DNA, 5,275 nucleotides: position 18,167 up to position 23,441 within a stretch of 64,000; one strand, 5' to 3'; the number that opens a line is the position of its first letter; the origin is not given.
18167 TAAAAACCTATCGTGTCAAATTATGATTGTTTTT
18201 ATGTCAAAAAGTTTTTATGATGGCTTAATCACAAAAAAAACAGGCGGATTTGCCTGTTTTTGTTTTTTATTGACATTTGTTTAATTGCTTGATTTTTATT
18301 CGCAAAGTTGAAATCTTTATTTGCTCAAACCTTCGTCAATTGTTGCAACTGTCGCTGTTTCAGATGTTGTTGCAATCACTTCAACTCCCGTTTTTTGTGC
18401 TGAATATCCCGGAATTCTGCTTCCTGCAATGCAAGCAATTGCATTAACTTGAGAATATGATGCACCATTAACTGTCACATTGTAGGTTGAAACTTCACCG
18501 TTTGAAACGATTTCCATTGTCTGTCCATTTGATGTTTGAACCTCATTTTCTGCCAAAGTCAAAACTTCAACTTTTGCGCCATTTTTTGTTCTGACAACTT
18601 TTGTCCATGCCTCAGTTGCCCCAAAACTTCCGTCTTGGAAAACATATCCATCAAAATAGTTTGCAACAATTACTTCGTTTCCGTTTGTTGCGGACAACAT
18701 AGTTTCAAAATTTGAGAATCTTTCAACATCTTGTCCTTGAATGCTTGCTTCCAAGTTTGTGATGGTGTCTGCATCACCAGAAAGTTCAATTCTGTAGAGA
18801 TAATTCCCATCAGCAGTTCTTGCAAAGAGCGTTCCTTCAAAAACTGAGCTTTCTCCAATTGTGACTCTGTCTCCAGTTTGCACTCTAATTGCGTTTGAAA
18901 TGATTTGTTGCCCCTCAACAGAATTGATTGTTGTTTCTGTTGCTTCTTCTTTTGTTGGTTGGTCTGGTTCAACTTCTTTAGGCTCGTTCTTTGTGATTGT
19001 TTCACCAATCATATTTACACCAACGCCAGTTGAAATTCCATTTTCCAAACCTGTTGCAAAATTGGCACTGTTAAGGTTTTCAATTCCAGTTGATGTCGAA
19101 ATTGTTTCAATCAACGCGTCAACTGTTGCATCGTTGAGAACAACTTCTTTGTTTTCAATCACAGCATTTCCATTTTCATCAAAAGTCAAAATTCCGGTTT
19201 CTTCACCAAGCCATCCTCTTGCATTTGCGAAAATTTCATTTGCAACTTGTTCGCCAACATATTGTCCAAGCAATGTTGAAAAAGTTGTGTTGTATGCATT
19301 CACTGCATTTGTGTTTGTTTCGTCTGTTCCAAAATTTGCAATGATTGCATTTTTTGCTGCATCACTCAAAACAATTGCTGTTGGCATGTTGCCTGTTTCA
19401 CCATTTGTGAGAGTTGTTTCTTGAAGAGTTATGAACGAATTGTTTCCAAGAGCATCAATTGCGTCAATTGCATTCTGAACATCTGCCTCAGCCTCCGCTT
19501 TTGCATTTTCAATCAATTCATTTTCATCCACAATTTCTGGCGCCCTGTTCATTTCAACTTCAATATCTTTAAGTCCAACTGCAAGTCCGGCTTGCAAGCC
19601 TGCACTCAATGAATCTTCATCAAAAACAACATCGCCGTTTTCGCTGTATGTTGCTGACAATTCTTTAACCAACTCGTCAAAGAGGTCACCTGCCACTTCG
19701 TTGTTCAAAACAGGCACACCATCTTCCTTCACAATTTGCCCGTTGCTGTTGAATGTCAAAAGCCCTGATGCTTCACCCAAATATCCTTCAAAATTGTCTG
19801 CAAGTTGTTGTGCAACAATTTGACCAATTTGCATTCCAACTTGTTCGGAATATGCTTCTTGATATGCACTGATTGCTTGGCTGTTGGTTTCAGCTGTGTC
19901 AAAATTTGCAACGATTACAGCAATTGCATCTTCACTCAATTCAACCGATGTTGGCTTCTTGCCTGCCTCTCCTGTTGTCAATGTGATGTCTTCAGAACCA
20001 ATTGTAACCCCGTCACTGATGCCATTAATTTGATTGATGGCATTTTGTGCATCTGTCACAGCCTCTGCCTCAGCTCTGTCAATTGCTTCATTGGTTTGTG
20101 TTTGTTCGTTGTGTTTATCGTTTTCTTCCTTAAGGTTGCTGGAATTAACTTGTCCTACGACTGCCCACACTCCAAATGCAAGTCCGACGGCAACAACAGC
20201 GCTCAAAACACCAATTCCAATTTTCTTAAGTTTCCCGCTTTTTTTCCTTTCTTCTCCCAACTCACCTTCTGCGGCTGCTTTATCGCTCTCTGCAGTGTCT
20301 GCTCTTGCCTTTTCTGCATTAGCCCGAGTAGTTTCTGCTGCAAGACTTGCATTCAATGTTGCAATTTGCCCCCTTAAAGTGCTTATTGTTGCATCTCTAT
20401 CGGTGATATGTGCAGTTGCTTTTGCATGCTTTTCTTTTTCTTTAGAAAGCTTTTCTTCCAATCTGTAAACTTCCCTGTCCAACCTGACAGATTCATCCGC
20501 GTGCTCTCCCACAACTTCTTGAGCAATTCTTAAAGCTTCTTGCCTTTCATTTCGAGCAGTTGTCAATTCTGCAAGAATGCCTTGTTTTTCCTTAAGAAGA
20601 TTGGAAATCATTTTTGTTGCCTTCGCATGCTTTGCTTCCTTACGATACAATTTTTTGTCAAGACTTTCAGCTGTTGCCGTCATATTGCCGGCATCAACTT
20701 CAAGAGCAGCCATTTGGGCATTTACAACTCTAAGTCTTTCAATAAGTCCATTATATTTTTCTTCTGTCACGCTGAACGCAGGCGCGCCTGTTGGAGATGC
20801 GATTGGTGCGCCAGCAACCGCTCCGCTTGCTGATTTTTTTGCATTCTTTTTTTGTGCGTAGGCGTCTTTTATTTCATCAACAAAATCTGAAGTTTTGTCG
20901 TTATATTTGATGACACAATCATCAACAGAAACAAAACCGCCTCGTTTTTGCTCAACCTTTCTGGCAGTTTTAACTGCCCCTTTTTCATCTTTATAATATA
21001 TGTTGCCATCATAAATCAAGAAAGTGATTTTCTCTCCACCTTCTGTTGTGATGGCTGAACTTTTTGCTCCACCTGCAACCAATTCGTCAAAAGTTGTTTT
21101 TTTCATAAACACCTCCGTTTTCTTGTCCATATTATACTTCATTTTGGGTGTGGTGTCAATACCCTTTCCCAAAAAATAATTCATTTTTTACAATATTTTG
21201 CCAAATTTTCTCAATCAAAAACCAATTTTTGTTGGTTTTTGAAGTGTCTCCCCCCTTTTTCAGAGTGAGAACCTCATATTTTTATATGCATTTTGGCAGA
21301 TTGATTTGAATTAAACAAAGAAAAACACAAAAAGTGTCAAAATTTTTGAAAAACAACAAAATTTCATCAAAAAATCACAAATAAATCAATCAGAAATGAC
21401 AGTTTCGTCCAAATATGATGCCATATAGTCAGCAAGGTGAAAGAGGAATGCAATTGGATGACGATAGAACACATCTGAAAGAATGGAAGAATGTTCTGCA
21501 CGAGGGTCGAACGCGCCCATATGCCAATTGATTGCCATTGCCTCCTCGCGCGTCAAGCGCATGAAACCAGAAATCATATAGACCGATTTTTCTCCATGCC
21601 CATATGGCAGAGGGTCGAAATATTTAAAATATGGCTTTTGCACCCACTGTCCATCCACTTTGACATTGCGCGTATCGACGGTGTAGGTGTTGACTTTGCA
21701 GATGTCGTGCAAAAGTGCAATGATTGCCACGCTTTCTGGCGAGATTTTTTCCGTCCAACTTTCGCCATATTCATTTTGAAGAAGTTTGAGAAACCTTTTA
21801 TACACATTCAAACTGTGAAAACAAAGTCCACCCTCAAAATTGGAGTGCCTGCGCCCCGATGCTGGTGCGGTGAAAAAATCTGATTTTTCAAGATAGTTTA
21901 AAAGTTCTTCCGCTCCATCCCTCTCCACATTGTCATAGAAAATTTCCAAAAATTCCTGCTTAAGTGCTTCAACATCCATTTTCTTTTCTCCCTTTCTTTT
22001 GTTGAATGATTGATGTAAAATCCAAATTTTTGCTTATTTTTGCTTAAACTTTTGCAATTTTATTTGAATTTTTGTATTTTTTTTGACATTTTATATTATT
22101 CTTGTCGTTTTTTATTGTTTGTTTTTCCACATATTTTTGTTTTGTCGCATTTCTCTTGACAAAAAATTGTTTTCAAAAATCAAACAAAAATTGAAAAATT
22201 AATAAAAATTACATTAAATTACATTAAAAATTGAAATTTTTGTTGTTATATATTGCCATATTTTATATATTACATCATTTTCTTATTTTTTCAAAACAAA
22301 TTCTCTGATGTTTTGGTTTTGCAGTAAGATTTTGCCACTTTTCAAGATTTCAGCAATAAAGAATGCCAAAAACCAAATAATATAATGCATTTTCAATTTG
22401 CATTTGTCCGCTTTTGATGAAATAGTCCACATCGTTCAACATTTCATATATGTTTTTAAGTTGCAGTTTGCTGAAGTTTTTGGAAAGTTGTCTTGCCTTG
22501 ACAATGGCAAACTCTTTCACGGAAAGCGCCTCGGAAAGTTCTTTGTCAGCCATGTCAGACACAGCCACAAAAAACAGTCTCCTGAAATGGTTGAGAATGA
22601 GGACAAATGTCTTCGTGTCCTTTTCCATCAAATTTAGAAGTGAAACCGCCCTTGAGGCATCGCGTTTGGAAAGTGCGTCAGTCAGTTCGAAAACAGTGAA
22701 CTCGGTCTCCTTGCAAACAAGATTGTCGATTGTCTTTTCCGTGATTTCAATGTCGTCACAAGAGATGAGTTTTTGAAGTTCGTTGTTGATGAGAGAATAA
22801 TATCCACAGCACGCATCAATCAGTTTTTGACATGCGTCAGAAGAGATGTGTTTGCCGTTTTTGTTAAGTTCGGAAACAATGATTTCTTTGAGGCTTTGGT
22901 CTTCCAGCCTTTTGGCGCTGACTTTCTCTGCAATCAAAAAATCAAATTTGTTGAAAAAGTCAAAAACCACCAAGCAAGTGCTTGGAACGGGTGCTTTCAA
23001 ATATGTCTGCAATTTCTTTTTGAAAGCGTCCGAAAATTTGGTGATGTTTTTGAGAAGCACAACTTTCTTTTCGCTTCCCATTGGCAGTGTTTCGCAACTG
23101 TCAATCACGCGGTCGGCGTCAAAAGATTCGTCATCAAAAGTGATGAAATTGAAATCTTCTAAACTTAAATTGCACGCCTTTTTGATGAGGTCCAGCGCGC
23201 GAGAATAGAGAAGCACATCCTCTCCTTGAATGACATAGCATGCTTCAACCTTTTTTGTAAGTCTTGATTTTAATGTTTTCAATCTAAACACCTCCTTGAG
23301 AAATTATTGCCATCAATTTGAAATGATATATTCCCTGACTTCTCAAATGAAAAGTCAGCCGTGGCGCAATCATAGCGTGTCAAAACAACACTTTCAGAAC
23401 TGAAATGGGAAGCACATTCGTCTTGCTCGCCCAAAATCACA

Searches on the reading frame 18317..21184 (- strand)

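Call 11: search_protein_families(library=pfam, proteins=[window:18317-21184:-], max_evalue=0.001)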
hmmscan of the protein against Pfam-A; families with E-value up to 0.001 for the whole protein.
window:18317-21184:- (955 aa): 0 families

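Call 30: search_protein_families(library=ncbifam, proteins=[window:18317-21184:-], max_evalue=0.001)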
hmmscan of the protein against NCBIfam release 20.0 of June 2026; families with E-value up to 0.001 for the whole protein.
window:18317-21184:- (955 aa): 2 families
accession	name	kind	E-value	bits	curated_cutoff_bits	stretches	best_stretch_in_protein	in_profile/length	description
TIGR02168.1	SMC_prok_B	equivalog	1.6e-06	26.1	567.35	1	101-314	629-847/1181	chromosome segregation protein SMC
NF004285.1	PRK05696.1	equivalog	0.00078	19.3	179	0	311-365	10-66/171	flagellar basal body-associated protein FliL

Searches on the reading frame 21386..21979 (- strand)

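Call 11: search_protein_families(library=pfam, proteins=[window:21386-21979:-], max_evalue=0.001)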
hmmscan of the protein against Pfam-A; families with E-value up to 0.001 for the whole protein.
window:21386-21979:- (197 aa): 1 family
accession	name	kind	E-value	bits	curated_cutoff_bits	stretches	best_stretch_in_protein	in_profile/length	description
PF01966.28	HD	-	8.9e-06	26.4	22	1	55-158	4-90/116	HD domain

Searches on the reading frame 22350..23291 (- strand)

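Call 11: search_protein_families(library=pfam, proteins=[window:22350-23291:-], max_evalue=0.001)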
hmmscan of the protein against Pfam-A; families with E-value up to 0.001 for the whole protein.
window:22350-23291:- (313 aa): 2 families
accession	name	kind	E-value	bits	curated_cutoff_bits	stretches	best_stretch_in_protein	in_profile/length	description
PF21694.2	DNA_pol3_delta_C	-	5.2e-15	55.9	27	1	199-307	3-118/121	DNA polymerase III delta subunit, C-terminal domain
PF06144.19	DNA_pol3_delta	-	1.7e-14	54.3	21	1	19-115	1-103/124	DNA polymerase III, delta subunit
